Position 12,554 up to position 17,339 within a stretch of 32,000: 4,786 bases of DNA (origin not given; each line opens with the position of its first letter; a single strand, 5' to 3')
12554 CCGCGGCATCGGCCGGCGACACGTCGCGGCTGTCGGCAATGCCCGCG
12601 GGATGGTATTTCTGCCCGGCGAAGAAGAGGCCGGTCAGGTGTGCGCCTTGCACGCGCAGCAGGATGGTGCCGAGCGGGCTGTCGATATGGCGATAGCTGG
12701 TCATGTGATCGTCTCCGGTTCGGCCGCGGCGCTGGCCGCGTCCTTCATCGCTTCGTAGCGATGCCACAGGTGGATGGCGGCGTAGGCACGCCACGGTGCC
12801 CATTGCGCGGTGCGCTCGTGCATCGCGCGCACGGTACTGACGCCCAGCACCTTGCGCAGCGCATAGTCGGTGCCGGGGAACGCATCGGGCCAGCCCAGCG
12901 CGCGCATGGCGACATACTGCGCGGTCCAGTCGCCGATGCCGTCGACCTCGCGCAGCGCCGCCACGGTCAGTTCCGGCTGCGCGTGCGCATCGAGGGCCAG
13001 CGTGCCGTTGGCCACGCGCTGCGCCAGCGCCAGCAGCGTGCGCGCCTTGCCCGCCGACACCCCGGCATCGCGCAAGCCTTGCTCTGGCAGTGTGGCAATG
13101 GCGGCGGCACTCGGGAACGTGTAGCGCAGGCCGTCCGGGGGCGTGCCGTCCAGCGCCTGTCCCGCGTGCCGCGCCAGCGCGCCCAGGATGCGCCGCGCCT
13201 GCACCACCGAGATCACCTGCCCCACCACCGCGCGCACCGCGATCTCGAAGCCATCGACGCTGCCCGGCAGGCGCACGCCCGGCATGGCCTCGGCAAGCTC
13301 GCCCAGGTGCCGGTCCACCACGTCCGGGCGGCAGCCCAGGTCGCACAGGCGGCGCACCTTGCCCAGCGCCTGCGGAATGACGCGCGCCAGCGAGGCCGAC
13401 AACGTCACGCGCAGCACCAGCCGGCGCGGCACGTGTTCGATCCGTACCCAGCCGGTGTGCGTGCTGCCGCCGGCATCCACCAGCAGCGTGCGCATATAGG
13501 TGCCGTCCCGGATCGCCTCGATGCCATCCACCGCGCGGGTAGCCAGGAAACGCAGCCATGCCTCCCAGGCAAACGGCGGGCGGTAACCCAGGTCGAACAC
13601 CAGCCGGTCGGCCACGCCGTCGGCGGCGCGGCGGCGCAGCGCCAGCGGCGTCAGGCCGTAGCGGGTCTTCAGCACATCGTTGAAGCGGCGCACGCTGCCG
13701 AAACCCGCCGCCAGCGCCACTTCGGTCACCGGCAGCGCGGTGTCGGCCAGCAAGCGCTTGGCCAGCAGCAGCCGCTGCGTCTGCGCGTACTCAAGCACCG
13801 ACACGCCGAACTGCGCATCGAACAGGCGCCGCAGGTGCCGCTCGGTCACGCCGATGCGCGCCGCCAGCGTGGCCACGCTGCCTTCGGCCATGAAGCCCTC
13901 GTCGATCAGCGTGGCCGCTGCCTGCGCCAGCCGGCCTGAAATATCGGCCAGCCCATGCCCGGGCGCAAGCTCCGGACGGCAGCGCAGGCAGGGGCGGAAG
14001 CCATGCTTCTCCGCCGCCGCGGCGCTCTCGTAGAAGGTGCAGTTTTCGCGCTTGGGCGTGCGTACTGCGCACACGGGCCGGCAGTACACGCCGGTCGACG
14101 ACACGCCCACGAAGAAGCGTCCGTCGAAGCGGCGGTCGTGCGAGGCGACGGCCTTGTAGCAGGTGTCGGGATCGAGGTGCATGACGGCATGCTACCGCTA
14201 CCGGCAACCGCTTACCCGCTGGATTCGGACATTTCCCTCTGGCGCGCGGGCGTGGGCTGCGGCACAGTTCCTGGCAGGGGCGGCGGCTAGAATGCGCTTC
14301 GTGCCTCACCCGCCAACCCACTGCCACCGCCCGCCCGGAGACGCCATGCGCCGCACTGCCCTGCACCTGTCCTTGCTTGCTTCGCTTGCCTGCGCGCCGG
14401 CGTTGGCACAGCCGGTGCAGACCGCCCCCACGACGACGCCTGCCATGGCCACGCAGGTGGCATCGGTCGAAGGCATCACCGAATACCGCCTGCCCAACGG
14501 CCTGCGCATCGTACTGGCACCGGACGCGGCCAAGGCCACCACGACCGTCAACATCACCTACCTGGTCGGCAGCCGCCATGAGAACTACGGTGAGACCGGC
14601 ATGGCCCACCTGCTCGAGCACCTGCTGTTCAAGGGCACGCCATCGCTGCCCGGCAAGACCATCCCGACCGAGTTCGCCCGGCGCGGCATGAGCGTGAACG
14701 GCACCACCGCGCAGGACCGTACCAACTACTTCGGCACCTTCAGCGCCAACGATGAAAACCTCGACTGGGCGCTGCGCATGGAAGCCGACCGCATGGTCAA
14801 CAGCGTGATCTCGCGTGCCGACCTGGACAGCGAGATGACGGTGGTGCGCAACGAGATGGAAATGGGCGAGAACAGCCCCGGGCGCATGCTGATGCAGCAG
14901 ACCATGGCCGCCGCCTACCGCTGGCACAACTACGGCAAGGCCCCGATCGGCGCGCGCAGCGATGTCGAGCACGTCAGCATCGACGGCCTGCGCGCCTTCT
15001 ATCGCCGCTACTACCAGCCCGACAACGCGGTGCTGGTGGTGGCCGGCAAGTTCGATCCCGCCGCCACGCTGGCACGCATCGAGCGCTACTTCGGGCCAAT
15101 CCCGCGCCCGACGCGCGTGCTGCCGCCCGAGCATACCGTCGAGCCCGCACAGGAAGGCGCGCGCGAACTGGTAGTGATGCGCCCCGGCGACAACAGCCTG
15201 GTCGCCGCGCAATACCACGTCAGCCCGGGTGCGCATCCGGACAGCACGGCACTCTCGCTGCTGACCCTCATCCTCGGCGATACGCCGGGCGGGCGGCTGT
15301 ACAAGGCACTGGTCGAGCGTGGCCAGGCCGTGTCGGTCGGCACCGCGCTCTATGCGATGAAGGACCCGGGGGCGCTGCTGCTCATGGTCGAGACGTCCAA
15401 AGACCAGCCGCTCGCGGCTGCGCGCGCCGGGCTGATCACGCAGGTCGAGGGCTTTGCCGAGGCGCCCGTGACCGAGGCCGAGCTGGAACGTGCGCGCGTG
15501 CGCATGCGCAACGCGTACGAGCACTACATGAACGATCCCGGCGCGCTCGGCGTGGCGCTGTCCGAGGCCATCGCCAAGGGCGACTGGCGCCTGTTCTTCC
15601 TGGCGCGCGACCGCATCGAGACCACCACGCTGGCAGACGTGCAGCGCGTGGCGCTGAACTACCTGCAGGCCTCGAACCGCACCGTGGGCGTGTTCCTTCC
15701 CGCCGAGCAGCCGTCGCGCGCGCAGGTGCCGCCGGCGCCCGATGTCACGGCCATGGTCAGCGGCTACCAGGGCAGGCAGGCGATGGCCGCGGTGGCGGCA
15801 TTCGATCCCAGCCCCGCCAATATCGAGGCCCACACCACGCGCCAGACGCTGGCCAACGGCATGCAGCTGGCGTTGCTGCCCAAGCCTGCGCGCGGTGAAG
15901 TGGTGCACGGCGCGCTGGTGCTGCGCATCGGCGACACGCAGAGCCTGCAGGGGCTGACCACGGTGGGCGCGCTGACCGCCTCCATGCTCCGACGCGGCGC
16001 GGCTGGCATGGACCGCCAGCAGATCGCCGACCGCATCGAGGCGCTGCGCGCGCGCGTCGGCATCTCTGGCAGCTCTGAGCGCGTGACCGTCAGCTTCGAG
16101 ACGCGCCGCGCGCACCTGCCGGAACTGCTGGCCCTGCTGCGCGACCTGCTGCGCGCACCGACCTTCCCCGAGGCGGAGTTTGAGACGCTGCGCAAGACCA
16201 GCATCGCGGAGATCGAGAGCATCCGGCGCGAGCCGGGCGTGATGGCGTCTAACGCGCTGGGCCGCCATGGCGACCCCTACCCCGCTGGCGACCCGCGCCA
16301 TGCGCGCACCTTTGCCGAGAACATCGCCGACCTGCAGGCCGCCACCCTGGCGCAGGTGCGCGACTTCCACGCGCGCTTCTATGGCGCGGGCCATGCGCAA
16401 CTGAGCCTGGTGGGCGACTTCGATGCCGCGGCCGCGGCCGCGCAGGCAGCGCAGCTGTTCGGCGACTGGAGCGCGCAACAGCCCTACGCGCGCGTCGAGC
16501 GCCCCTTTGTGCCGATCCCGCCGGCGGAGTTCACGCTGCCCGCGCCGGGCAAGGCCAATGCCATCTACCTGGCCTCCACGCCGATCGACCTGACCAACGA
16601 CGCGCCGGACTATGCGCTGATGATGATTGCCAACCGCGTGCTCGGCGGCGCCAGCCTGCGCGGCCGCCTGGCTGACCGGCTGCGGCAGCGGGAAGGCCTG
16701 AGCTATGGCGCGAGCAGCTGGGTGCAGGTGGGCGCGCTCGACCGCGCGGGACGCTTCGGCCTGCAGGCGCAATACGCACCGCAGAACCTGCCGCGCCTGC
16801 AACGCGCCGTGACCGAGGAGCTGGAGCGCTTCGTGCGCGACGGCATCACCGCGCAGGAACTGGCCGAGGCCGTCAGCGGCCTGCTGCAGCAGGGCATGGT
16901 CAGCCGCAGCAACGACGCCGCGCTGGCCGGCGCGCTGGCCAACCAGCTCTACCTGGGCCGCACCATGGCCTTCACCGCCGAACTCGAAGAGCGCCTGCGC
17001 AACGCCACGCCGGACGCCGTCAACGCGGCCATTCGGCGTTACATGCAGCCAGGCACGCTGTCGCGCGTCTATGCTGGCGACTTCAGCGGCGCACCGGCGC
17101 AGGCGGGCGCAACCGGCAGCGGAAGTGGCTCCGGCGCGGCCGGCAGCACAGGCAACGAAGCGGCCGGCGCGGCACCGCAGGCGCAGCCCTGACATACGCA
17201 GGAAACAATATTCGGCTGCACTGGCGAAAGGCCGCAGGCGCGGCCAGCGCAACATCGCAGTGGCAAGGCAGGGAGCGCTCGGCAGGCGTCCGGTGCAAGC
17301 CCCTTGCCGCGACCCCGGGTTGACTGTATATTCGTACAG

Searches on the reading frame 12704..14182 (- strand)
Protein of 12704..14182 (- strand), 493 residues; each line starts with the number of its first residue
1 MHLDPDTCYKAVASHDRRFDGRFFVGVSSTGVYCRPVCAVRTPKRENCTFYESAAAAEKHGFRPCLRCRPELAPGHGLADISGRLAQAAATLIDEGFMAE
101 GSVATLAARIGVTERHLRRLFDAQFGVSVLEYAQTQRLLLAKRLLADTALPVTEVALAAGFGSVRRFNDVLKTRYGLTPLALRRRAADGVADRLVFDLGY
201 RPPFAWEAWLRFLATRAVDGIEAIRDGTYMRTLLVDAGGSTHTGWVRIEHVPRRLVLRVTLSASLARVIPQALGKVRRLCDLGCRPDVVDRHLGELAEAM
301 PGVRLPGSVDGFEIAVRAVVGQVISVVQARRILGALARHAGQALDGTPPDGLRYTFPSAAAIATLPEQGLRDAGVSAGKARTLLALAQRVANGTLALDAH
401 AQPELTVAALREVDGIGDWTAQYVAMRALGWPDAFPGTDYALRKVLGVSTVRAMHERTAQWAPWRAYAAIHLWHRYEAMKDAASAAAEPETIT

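Call 21: search_protein_families(library=pfam, proteins=[window:12704-14182:-], max_evalue=0.001)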
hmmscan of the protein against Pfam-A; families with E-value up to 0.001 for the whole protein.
window:12704-14182:- (493 aa): 5 families
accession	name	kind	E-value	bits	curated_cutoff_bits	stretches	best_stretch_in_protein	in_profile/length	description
PF06029.17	AlkA_N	-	1.4e-31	109.6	26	1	196-310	2-118/118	AlkA N-terminal domain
PF02805.21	Ada_Zn_binding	-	9e-30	102.9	23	1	7-71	1-65/65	Metal binding domain of Ada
PF12833.13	HTH_18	-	4.3e-23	81.8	33.6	1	106-185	1-80/80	Helix-turn-helix domain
PF00165.29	HTH_AraC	-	5.7e-10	39.5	26.6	1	147-184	6-42/42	Bacterial regulatory helix-turn-helix proteins, AraC family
PF00730.31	HhH-GPD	-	6.2e-05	23.7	26.2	1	316-446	1-83/108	HhH-GPD superfamily base excision DNA repair protein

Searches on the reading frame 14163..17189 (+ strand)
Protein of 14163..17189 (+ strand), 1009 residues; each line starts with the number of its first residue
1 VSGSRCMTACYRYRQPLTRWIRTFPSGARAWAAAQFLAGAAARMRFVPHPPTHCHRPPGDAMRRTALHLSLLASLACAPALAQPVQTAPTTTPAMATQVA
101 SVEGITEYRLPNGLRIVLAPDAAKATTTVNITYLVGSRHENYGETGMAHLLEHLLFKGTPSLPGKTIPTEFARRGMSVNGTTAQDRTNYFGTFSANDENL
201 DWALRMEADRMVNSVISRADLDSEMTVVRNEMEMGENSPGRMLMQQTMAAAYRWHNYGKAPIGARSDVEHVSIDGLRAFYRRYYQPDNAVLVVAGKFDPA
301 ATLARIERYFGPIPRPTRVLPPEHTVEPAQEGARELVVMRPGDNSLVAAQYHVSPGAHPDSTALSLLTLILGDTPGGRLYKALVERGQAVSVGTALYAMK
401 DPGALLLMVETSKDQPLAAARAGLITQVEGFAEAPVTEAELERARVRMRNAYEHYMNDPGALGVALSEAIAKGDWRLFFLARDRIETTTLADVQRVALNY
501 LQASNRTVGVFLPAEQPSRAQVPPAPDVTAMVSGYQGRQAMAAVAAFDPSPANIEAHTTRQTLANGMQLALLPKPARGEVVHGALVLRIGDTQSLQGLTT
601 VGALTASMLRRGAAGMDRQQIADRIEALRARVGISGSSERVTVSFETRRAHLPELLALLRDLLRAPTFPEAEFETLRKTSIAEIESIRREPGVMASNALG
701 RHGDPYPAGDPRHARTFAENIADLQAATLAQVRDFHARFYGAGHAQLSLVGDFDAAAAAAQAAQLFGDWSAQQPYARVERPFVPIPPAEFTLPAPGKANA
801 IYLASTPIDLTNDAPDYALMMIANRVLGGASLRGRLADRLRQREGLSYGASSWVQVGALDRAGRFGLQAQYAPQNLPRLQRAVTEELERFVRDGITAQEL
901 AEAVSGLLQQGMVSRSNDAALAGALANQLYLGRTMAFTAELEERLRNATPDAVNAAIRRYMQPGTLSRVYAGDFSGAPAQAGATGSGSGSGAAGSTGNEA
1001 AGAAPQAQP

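Call 21: search_protein_families(library=pfam, proteins=[window:14163-17189:+], max_evalue=0.001)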
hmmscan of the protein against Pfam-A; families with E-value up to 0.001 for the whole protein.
window:14163-17189:+ (1009 aa): 2 families
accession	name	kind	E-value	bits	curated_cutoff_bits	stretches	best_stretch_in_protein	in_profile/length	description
PF05193.26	Peptidase_M16_C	-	3.7e-59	200.1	23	2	727-907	2-181/181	Peptidase M16 inactive domain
PF00675.25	Peptidase_M16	-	1.5e-29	103.3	22.3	2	116-260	2-144/149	Insulinase (Peptidase family M16)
